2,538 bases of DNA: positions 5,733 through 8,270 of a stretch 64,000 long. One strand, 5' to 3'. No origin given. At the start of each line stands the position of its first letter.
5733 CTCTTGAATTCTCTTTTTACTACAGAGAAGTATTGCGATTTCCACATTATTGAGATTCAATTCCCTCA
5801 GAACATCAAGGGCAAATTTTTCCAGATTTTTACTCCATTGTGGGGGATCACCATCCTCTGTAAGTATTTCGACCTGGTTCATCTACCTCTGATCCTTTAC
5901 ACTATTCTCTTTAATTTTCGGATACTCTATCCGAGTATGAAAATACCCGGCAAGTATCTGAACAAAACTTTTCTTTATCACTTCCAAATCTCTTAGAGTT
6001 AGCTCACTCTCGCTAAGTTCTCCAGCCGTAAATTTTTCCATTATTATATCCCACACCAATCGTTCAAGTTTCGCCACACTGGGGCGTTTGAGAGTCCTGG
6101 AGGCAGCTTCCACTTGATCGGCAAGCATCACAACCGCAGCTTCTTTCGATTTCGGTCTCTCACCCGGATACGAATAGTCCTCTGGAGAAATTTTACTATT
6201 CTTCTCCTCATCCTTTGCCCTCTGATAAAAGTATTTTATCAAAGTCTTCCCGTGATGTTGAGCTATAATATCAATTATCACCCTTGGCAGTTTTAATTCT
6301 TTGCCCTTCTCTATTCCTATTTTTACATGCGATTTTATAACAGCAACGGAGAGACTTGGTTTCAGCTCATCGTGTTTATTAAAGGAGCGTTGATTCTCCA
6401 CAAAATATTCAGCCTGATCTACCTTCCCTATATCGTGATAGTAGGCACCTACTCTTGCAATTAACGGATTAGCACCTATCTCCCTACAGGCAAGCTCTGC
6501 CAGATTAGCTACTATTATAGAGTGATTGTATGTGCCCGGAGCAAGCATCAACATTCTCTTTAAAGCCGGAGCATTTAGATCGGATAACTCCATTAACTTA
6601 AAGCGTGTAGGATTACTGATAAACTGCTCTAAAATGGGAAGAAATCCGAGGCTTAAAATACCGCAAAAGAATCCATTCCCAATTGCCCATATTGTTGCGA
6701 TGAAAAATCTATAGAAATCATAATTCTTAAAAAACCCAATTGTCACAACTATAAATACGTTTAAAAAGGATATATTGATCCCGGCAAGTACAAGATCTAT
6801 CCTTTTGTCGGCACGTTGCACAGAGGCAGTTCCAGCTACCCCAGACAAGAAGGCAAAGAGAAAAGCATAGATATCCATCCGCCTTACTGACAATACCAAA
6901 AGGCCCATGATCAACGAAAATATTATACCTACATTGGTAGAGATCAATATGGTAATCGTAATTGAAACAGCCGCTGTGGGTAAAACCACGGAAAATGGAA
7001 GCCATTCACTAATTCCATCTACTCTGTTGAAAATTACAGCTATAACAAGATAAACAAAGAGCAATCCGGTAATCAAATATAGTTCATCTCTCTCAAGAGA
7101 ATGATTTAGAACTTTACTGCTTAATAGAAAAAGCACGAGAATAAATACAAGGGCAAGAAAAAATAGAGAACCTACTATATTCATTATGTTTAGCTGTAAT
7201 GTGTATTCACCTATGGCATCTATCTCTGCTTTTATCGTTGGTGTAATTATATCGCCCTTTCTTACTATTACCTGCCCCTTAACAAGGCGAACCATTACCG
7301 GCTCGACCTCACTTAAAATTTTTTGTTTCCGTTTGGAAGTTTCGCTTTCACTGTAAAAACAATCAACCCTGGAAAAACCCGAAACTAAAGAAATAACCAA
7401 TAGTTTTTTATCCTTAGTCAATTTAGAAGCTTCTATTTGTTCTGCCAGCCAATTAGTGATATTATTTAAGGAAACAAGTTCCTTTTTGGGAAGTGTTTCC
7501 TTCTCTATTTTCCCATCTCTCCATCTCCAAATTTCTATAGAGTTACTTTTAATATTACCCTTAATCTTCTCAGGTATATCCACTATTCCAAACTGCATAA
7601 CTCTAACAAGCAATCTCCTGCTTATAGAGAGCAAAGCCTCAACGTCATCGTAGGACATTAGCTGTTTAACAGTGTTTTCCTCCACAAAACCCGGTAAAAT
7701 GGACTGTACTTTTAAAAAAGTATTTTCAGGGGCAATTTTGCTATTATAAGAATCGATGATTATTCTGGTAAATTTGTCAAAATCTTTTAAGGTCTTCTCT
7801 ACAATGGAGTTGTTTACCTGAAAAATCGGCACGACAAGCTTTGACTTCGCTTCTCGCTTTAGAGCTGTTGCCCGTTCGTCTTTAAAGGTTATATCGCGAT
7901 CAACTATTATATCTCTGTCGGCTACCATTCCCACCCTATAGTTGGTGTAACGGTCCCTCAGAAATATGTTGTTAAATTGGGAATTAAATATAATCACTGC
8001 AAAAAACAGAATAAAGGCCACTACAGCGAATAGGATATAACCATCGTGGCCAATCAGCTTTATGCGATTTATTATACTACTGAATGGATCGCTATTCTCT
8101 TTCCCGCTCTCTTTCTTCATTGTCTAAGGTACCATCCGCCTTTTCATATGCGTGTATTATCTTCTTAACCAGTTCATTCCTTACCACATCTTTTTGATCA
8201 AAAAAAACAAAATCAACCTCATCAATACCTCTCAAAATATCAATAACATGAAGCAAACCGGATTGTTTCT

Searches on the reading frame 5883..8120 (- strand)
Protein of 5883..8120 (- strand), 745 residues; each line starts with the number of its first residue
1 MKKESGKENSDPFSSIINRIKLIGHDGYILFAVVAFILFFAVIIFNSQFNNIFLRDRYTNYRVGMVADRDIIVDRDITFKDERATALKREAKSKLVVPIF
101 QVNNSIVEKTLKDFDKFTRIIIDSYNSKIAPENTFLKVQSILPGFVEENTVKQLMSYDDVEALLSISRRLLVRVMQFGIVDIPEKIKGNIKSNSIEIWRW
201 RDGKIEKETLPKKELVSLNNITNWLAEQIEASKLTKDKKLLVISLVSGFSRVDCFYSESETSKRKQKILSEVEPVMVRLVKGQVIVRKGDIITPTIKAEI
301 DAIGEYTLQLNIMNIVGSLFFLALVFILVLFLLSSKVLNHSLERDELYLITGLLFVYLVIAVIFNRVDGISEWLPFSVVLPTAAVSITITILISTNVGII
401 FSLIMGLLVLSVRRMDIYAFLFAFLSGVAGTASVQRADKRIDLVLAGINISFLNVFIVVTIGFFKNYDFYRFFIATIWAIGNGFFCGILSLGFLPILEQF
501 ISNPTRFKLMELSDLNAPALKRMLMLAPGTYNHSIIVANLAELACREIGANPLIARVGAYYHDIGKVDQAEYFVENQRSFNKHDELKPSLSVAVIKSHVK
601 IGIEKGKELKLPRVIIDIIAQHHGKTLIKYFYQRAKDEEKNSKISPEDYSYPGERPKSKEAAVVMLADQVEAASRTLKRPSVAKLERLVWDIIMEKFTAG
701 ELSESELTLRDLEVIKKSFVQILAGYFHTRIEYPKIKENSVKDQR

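Call 14: find_encoding_contigs(protein=window:5883-8120:-, flank=10000, max_places=3)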
Protein window:5883-8120:- (745 aa): 4 contigs read that carry it; 2 places shown.
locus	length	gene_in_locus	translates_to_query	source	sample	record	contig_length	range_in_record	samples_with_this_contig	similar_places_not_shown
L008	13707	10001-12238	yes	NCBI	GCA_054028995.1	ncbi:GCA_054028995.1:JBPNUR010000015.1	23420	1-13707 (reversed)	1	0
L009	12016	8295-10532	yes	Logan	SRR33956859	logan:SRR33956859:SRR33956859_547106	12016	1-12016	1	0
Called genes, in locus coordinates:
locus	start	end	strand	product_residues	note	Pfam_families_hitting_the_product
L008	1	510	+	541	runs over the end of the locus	PF00999:Na_H_Exchanger, PF00571:CBS (weak)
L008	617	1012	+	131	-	-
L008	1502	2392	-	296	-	PF02401:LYTB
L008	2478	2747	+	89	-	-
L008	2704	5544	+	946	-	PF00005:ABC_tran (faint), PF02463:SMC_N (faint), PF03193:RsgA_GTPase (faint), PF13191:AAA_16 (faint), PF13304:AAA_21 (faint), PF13476:AAA_23 (faint), PF17760:UvrA_inter, PF17755:UvrA_DNA-bind, +3 more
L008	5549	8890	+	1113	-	-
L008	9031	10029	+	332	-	PF13245:AAA_19 (faint), PF02562:PhoH, PF13604:AAA_30 (faint)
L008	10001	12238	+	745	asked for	PF07697:7TMR-HDED, PF07698:7TM-7TMR_HD, PF01966:HD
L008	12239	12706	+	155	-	PF02130:YbeY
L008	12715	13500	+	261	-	PF00571:CBS (weak), PF03471:CorC_HlyC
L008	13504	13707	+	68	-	?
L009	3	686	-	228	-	?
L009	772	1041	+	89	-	-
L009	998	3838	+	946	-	PF00005:ABC_tran (faint), PF02463:SMC_N (faint), PF03193:RsgA_GTPase (faint), PF13191:AAA_16 (faint), PF13304:AAA_21 (faint), PF13476:AAA_23 (faint), PF17760:UvrA_inter, PF17755:UvrA_DNA-bind, +3 more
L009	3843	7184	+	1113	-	-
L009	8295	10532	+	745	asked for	PF07697:7TMR-HDED, PF07698:7TM-7TMR_HD, PF01966:HD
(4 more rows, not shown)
